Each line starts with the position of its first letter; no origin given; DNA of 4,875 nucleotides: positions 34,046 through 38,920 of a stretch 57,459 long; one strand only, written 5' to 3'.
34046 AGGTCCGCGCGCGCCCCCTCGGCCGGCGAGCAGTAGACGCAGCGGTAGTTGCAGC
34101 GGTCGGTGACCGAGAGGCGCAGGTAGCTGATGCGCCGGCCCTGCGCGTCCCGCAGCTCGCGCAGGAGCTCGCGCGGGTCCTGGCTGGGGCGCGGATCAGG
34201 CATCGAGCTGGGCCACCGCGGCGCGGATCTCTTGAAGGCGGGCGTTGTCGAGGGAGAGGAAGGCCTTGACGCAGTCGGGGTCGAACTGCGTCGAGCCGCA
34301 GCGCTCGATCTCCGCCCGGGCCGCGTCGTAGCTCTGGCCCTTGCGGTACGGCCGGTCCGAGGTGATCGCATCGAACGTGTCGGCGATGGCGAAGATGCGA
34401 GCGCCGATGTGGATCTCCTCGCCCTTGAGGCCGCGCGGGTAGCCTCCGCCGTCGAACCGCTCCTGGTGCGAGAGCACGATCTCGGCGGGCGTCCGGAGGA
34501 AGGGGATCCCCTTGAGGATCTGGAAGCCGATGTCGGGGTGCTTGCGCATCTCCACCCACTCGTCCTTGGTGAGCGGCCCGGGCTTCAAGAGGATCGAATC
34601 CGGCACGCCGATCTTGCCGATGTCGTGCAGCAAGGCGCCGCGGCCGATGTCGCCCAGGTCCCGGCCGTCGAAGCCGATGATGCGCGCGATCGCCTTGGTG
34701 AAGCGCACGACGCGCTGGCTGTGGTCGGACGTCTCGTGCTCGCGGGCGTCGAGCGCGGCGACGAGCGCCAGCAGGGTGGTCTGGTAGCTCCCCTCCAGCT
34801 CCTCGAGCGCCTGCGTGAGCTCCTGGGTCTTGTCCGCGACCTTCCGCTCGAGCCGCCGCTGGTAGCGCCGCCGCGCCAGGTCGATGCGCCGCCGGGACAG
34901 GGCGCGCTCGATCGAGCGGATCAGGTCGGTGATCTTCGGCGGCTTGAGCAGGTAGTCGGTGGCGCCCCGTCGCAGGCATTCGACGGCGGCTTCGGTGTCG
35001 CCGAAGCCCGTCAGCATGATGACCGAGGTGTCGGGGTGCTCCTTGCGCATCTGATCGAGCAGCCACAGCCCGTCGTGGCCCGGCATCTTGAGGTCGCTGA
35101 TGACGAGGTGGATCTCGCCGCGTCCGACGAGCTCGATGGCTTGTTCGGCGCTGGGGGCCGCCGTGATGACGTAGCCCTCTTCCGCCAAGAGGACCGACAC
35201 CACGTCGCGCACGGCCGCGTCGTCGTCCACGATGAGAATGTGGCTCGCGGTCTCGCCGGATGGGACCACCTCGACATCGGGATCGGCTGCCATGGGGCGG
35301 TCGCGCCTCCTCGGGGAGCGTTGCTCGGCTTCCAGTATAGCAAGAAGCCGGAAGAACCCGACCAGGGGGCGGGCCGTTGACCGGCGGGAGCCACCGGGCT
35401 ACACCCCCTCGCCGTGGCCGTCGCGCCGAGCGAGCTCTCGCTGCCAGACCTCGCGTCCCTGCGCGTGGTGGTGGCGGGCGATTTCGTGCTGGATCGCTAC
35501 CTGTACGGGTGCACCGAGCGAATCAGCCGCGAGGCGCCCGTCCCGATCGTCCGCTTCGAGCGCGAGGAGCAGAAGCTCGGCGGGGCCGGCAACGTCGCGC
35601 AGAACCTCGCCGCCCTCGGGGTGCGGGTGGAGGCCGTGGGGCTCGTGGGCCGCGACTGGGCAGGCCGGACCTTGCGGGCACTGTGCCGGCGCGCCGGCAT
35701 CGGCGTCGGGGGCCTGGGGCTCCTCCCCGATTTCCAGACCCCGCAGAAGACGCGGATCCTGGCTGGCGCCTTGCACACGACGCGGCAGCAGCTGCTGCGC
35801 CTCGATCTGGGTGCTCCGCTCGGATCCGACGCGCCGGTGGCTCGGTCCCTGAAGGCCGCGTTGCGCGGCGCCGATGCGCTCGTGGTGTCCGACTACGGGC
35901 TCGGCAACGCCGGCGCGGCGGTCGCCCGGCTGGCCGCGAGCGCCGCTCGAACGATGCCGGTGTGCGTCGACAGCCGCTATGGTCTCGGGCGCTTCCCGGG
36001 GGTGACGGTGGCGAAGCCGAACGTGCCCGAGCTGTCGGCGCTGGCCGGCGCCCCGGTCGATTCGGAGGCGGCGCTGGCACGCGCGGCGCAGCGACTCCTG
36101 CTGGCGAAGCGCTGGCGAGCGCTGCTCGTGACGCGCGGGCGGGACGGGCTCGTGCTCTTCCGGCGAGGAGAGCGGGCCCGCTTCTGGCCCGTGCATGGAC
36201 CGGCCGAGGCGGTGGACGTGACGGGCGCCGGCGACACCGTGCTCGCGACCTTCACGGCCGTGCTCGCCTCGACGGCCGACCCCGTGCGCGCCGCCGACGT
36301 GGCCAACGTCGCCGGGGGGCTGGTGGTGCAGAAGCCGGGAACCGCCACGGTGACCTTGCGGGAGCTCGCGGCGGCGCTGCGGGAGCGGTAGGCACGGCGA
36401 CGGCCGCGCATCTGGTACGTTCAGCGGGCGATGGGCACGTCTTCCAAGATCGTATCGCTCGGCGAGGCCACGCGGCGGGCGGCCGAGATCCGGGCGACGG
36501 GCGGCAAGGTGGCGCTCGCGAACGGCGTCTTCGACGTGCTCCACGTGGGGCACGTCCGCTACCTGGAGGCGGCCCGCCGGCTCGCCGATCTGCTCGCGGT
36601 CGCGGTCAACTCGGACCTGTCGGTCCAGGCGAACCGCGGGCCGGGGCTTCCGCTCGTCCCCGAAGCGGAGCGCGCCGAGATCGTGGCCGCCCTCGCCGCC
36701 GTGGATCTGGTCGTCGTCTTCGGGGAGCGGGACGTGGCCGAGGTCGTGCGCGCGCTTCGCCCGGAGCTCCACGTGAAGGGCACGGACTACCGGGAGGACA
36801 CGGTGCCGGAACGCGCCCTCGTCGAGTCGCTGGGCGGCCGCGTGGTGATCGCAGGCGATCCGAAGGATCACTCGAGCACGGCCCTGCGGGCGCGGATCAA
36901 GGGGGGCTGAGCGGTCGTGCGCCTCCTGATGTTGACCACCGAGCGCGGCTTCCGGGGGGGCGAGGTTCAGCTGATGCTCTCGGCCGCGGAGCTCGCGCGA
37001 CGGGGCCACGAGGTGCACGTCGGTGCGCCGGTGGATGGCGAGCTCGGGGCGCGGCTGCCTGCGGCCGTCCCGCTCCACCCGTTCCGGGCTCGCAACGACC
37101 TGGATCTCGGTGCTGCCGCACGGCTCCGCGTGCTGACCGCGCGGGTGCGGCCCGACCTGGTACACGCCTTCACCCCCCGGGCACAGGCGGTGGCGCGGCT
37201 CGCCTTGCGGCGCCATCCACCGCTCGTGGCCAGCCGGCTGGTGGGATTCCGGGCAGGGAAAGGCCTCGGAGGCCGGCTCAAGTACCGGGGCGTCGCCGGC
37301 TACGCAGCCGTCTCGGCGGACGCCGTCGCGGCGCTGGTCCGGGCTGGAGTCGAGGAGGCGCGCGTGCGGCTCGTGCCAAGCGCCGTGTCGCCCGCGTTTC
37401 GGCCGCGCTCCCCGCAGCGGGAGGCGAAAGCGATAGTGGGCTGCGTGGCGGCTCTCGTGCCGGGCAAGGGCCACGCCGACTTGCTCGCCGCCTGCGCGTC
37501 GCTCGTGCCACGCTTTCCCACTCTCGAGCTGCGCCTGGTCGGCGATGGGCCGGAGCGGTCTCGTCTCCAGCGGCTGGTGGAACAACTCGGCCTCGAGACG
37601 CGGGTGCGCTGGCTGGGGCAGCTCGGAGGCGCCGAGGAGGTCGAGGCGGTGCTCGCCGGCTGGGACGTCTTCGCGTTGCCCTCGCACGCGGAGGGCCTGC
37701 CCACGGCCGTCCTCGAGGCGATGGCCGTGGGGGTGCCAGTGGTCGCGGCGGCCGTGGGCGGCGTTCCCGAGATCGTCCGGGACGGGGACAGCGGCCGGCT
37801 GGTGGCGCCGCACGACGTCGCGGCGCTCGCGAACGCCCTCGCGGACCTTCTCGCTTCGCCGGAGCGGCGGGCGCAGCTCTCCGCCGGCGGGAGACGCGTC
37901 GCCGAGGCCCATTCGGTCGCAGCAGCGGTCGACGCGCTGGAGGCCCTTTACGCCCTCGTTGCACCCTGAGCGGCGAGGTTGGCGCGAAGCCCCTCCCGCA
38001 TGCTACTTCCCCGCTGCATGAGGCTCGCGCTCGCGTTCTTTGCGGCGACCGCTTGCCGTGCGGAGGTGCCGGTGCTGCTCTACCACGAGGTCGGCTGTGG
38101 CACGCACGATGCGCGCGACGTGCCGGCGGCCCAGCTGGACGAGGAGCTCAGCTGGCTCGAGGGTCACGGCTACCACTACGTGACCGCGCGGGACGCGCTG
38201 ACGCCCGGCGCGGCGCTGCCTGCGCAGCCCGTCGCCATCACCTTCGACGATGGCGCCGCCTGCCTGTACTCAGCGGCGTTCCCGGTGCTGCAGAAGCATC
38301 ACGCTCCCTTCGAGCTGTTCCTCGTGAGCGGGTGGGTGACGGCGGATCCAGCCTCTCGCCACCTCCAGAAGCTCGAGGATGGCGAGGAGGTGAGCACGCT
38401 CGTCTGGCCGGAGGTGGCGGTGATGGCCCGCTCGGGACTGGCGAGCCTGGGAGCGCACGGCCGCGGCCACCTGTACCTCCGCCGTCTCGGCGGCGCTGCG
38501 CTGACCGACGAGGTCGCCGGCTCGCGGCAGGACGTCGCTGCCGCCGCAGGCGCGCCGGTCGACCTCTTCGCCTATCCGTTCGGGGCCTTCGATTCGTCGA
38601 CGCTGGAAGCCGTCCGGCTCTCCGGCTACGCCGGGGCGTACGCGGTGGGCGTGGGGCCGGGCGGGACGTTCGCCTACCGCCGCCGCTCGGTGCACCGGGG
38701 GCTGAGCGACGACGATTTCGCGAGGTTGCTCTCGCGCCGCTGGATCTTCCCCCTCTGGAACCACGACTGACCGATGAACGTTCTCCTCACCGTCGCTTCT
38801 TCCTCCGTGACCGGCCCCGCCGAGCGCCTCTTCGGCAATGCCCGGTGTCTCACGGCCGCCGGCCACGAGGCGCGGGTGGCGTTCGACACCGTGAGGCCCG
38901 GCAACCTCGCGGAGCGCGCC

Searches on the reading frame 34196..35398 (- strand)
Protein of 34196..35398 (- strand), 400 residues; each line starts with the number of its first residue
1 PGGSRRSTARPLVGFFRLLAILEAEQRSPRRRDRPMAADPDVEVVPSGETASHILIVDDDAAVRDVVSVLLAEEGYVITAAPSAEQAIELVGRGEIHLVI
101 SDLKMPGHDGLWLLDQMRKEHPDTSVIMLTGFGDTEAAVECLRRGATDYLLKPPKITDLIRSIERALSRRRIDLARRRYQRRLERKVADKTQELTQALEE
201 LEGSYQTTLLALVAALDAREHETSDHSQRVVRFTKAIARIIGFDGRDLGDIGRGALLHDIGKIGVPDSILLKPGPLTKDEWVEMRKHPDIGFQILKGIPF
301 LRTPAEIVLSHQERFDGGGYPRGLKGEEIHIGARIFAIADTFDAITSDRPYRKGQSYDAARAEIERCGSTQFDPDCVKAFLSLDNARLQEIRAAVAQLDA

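Call 24: search_protein_families(library=pfam, proteins=[window:34196-35398:-], max_evalue=0.001)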
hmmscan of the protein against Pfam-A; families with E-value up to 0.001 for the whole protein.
window:34196-35398:- (400 aa): 3 families
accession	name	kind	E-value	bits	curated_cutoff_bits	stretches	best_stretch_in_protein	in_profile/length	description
PF13487.12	HD_5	-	1.3e-35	123.1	27.2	1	215-375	6-169/170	HD domain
PF00072.30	Response_reg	-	4.7e-29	101.2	30.2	1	54-163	1-110/111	Response regulator receiver domain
PF01966.28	HD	-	3.6e-20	72.8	22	1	224-344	2-115/116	HD domain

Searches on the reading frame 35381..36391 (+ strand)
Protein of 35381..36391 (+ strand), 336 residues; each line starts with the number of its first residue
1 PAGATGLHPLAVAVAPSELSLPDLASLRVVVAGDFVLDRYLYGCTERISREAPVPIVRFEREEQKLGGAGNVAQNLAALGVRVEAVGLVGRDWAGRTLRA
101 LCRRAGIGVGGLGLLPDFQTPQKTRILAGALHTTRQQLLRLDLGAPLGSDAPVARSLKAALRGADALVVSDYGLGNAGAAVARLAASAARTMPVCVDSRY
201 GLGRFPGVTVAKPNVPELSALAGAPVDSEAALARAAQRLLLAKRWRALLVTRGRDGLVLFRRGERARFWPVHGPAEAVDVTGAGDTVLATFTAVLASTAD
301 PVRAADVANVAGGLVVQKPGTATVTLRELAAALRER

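Call 53: search_protein_families(library=pfam, proteins=[window:35381-36391:+], max_evalue=0.0001)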
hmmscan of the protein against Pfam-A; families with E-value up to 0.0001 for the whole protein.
window:35381-36391:+ (336 aa): 2 families
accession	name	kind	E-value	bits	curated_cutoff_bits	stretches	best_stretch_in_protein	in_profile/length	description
PF00294.29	PfkB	-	7e-37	127.8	25.8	1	28-323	3-297/302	pfkB family carbohydrate kinase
PF08543.17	Phos_pyr_kin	-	1.9e-05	24.6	27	1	205-308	117-224/246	Phosphomethylpyrimidine kinase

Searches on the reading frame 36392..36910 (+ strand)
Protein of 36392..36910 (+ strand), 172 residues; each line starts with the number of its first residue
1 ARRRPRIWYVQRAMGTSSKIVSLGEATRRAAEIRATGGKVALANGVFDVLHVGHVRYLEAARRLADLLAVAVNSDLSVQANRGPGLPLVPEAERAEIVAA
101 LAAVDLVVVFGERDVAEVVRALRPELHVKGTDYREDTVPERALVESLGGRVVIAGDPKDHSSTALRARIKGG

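Call 53: search_protein_families(library=pfam, proteins=[window:36392-36910:+], max_evalue=0.0001)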
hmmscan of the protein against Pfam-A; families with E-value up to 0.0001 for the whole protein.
window:36392-36910:+ (172 aa): 1 family
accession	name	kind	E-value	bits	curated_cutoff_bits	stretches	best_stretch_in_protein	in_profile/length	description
PF01467.32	CTP_transf_like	-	5.3e-17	62.7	21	1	42-166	1-131/133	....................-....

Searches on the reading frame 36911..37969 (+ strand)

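Call 53: search_protein_families(library=pfam, proteins=[window:36911-37969:+], max_evalue=0.0001)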
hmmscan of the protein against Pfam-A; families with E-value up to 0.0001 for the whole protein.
window:36911-37969:+ (352 aa): 7 families
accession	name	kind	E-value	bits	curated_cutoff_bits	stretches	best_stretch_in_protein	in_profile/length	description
PF00534.26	Glycos_transf_1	-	1.2e-42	145.8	26.4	1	162-329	4-171/172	Glycosyl transferases group 1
PF13692.12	Glyco_trans_1_4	-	9.2e-37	126.9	27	1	175-315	3-141/142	Glycosyl transferases group 1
PF13439.12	Glyco_transf_4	-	5.6e-15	56.2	28.5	1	16-161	3-168/170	Glycosyltransferase Family 4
PF13579.12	Glyco_trans_4_4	-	2.9e-11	44.4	29.7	1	16-156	2-156/158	Glycosyl transferase 4-like domain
PF13524.12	Glyco_trans_1_2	-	5.7e-08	33.3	25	1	225-344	27-143/144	Glycosyl transferase-like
PF20706.3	GT4-conflict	-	6.2e-06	25.9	26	1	150-321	173-362/385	Family 4 Glycosyltransferase in conflict systems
PF13477.12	Glyco_trans_4_2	-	8.3e-06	26.4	23.4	1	25-109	17-106/139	Glycosyl transferase 4-like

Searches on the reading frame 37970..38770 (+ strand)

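Call 53: search_protein_families(library=pfam, proteins=[window:37970-38770:+], max_evalue=0.0001)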
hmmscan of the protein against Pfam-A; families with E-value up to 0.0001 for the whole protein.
window:37970-38770:+ (266 aa): 1 family
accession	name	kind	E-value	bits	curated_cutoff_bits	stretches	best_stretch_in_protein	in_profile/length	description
PF01522.26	Polysacc_deac_1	-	1.7e-20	73.7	23.1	1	84-221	5-122/124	Polysaccharide deacetylase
